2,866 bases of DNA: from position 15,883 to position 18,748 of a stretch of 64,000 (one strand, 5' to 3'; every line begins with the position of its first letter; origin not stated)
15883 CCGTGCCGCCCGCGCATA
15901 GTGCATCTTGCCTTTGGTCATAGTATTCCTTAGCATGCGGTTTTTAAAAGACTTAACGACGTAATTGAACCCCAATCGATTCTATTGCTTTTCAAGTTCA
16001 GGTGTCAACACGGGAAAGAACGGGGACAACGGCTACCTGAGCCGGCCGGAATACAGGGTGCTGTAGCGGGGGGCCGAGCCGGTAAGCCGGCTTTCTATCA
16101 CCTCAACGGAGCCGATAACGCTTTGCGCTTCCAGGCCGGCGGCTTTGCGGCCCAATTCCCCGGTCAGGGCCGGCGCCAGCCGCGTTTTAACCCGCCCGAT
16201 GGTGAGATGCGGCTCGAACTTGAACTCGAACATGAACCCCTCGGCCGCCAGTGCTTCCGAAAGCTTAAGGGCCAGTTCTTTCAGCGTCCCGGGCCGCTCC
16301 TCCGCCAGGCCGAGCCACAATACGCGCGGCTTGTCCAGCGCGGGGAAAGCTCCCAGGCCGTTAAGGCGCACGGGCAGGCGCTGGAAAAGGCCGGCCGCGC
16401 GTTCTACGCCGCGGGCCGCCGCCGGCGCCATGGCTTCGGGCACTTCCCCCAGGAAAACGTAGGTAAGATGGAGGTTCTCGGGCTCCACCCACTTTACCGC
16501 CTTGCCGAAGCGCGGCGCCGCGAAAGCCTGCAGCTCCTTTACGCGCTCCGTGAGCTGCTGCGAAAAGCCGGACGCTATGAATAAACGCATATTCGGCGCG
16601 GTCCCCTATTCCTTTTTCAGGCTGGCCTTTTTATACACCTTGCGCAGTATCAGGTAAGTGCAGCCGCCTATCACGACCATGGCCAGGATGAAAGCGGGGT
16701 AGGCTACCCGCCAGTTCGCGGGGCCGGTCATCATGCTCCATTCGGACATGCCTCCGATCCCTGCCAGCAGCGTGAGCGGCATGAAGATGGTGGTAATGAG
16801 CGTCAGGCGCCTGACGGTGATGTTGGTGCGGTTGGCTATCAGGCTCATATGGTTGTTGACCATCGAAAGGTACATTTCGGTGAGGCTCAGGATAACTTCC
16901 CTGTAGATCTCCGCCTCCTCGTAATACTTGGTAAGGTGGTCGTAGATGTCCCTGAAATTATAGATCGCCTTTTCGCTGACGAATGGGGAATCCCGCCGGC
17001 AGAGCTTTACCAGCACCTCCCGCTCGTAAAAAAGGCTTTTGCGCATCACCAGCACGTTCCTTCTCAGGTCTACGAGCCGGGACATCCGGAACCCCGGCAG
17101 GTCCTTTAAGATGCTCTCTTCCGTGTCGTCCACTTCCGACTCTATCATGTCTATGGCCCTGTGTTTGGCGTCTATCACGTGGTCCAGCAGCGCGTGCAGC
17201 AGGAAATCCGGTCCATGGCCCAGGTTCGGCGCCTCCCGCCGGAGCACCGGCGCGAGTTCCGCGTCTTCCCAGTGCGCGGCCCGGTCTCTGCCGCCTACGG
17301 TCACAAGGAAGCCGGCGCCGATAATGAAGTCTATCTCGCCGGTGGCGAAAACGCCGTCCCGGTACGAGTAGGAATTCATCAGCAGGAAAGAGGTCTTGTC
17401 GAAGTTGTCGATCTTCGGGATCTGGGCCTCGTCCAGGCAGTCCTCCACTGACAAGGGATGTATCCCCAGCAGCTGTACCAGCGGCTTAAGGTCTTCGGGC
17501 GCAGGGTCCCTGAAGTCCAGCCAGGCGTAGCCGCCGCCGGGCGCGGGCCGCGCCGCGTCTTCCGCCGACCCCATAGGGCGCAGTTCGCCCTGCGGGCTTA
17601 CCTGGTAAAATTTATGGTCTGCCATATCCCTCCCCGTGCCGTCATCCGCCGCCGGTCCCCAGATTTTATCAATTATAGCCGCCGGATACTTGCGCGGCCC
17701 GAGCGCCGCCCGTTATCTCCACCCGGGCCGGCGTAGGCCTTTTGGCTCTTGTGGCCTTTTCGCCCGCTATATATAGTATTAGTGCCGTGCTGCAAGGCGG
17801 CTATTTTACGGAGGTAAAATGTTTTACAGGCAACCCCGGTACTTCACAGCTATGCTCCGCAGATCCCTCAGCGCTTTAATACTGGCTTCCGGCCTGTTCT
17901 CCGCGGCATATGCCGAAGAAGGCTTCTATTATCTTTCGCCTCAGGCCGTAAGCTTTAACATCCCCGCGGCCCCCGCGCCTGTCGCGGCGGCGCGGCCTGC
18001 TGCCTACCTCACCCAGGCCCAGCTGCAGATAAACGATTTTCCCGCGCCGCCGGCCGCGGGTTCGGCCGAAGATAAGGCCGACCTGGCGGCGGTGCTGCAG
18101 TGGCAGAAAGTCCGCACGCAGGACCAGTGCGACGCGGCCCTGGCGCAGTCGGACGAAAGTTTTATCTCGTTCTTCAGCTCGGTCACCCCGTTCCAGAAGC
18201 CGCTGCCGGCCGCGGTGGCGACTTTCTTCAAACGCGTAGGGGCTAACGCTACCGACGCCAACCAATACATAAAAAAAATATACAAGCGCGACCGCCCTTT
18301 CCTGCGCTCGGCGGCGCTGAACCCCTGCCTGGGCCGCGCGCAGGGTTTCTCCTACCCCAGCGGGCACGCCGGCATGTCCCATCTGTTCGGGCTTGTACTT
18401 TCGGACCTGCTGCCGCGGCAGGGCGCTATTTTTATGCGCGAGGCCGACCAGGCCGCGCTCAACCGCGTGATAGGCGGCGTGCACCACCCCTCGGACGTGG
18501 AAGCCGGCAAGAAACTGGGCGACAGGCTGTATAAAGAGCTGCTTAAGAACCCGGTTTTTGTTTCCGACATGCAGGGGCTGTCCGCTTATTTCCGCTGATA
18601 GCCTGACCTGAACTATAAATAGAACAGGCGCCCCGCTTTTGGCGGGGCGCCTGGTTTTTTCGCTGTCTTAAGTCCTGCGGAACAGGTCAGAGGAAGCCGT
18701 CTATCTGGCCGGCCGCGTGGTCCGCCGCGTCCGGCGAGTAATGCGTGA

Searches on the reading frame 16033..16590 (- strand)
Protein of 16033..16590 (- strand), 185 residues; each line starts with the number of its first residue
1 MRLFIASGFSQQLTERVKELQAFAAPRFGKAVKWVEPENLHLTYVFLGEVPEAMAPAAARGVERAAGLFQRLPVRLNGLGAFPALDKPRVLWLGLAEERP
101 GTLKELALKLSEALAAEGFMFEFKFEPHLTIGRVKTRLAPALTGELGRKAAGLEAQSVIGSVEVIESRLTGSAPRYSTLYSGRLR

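Call 16: search_protein_families(library=pfam, proteins=[window:16033-16590:-], max_evalue=0.01)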
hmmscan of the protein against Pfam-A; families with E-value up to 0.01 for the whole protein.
window:16033-16590:- (185 aa): 2 families
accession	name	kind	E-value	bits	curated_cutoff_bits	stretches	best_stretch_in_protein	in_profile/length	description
PF02834.22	LigT_PEase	-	1.7e-21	76.6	23.3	2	10-92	4-87/87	LigT like Phosphoesterase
PF13563.12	2_5_RNA_ligase2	-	2.5e-13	50.8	27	1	16-159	8-140/152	2'-5' RNA ligase superfamily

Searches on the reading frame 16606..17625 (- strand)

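Call 16: search_protein_families(library=pfam, proteins=[window:16606-17625:-], max_evalue=0.01)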
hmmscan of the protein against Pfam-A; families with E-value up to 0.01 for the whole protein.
window:16606-17625:- (339 aa): 1 family
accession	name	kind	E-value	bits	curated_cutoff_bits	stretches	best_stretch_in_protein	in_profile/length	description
PF01544.23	CorA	-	2.9e-47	161.8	27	1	32-329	3-292/292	CorA-like Mg2+ transporter protein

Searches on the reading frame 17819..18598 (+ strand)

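Call 16: search_protein_families(library=pfam, proteins=[window:17819-18598:+], max_evalue=0.01)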
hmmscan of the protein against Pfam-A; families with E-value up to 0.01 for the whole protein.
window:17819-18598:+ (259 aa): 1 family
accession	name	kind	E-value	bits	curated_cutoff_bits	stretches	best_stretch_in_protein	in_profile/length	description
PF01569.27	PAP2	-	2e-08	34.5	27.2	1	147-230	15-110/130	PAP2 superfamily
